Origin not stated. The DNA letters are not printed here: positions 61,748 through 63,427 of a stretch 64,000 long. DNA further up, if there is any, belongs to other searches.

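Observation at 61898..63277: Intein inserted inside the CX3CX2C iron-sulfur motif of a radical SAM enzyme, in an ORF missing from the ORF track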

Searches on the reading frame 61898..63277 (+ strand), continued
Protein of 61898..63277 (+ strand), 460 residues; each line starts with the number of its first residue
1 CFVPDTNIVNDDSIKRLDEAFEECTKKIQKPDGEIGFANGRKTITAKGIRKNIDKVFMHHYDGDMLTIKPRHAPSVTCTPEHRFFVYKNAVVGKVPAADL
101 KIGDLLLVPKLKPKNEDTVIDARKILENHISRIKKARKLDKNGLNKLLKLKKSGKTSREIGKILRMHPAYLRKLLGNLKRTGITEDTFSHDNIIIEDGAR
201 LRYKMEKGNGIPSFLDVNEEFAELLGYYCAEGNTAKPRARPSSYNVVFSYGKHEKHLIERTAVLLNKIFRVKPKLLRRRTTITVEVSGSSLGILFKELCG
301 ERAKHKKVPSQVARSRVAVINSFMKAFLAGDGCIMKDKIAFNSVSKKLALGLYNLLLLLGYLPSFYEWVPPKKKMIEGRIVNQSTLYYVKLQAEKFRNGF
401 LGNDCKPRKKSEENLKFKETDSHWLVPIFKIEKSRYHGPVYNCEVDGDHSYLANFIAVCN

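Call 57: predict_structure(alignment_id=A2)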
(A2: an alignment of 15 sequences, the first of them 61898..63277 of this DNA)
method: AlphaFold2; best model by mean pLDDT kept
length: 460 residues; sequences in the alignment: 15
mean_pLDDT: 92.0   pTM: 0.88
mean pLDDT of the five models: 92.0, 90.9, 90.9, 90.4, 90.2
residues with pLDDT >= 90: 361; 70-90: 92; 50-70: 7; < 50: 0
segments of 3 or more residues with pLDDT < 50: none
pLDDT, mean of each block of 10 residues (from residue 1): 93 87 94 91 92 95 98 96 94 96 96 92 90 80 92 94 93 90 83 88 88 97 98 85 89 95 97 93 94 95 94 95 97 91 96 96 94 84 92 92 77 78 96 98 92 95
secondary structure, 60 per line:
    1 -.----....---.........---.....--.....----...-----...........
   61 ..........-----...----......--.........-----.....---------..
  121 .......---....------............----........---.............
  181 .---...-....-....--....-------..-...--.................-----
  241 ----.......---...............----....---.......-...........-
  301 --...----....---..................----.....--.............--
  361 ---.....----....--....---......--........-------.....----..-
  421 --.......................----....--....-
elements in order: E7-10 E14-16 H17-22 E26-30 E33-37 E42-44 E50-70 E76-78 E83-88 E91-96 E105-109 E119-121 H122-127 E131-134 H141-152 H157-164 H168-181 E189-192 E194-197 E200-203 E214-216 H219-231 E232-235 E245-251 H255-269 E274-277 E281-287 H289-299 H310-313 H317-331 E332-334 E339-343 H346-358 E364-368 E373-376 E379-382 E386-391 H394-401 H409-413 E423-445 E450-453 E456-459

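Call 61: fold_search(model_id=the predicted structure, library=pdb)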
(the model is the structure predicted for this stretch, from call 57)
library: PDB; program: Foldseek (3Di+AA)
matches with E <= 10: 648; with E <= 0.001: 96
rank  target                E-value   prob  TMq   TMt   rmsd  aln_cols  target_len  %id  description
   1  2cw7                  1.1e-25  1.00  0.64  0.55  12.8       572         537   17  Crystal structure of intein homing endonuclease II (released 2006-04-18)
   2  7qsu                  4.5e-23  1.00  0.63  0.78   8.4       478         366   17  Crystal structure of homing endonuclease-associated TliVMA intein (C1A, d333-339) (released 2022-03-30)
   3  7qss                  4.4e-22  1.00  0.64  0.68   8.2       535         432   16  Crystal structure of homing endonuclease-associated TliVMA intein (C1A) (released 2022-03-30)
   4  7qst                  1.6e-17  1.00  0.54  0.67   6.6       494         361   15  Crystal structure of homing endonuclease-associated PhoVMA intein (C1A) (released 2022-03-30)
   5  1dq3                  1.5e-15  1.00  0.56  0.56   7.3       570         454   11  CRYSTAL STRUCTURE OF AN ARCHAEAL INTEIN-ENCODED HOMING ENDONUCLEASE PI-PFUI (released 2000-07-05)
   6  1vde_A                1.6e-13  1.00  0.41  0.44  30.0       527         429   13  PI-SCEI, A HOMING ENDONUCLEASE WITH PROTEIN SPLICING ACTIVITY (released 1998-04-08)
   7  1vde_B                2.9e-13  1.00  0.41  0.43  29.7       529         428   14  PI-SCEI, A HOMING ENDONUCLEASE WITH PROTEIN SPLICING ACTIVITY (released 1998-04-08)
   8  1ef0_A                1.6e-12  1.00  0.41  0.44  28.1       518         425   13  CRYSTAL STRUCTURE OF PI-SCEI MINIPRECURSOR (released 2000-06-07)
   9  1lws_A                5.2e-12  1.00  0.42  0.45  30.5       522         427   13  Crystal structure of the intein homing endonuclease PI-SceI bound to its recognition sequence (released 2002-09-27)
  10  1lwt_A                2.3e-11  1.00  0.43  0.44  28.8       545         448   13  Crystal structure of the intein homing endonuclease PI-SceI bound to its substrate DNA (Ca2+ free) (released 2002-09-27)
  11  1jva_B                3.0e-11  1.00  0.42  0.45  29.3       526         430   13  CRYSTAL STRUCTURE OF THE VMA1-DERIVED ENDONUCLEASE BEARING THE N AND C EXTEIN PROPEPTIDES (released 2002-08-29)
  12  1dfa                  6.0e-11  1.00  0.41  0.45  24.3       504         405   13  CRYSTAL STRUCTURE OF PI-SCEI IN C2 SPACE GROUP (released 1999-12-08)
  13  1um2_B                6.7e-11  1.00  0.43  0.46  28.1       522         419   13  Crystal Structure of the Vma1-Derived Endonuclease with the Ligated Extein Segment (released 2004-09-22)
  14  1um2_A                7.1e-11  1.00  0.42  0.45  27.9       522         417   13  Crystal Structure of the Vma1-Derived Endonuclease with the Ligated Extein Segment (released 2004-09-22)
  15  1jva_A                1.5e-10  1.00  0.41  0.43  29.6       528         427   14  CRYSTAL STRUCTURE OF THE VMA1-DERIVED ENDONUCLEASE BEARING THE N AND C EXTEIN PROPEPTIDES (released 2002-08-29)
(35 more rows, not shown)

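Call 70: search_protein_families(library=pfam, proteins=[P0191, P0213, P0265, P0274], max_evalue=0.001)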
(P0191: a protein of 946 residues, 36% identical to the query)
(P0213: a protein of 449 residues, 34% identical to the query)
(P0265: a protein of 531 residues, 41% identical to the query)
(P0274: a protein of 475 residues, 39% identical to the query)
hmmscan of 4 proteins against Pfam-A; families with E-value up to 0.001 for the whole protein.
P0191 (946 aa): 4 families
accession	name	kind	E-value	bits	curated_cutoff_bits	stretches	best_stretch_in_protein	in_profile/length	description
PF14528.11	LAGLIDADG_3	-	2.6e-15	56.9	22.5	2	539-597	2-62/82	LAGLIDADG-like domain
PF14890.11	Intein_splicing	-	7.3e-14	52.3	35.8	2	284-674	3-149/155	Intein splicing domain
PF13403.11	Hint_2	-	2.6e-07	31.6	28.4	0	103-149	2-45/147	Hint domain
PF04055.27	Radical_SAM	-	0.00056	20.6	29.5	0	690-811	24-148/166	Radical SAM superfamily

P0213 (449 aa): 3 families
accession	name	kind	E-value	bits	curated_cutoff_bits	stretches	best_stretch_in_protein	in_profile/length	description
PF14890.11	Intein_splicing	-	6.2e-12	46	35.8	2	217-339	37-96/155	Intein splicing domain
PF14528.11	LAGLIDADG_3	-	7.2e-06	26.6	22.5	0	331-408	3-80/82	LAGLIDADG-like domain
PF13403.11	Hint_2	-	0.00032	21.5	28.4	0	169-188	2-21/147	Hint domain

P0265 (531 aa): 3 families
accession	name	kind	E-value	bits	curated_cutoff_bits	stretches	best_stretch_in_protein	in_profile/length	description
PF14890.11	Intein_splicing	-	3.4e-11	43.6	35.8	1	107-265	8-151/155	Intein splicing domain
PF04055.27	Radical_SAM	-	1.6e-09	38.6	29.5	1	293-419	33-163/166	Radical SAM superfamily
PF13248.11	Zn_ribbon_3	-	0.0003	20.6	27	0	518-527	17-26/26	zinc-ribbon domain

P0274 (475 aa): 2 families
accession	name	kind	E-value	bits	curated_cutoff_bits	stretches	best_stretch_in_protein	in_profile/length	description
PF04055.27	Radical_SAM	-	1.4e-17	64.8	29.5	1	310-446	20-164/166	Radical SAM superfamily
PF14890.11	Intein_splicing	-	8.9e-14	52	35.8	1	135-289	34-150/155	Intein splicing domain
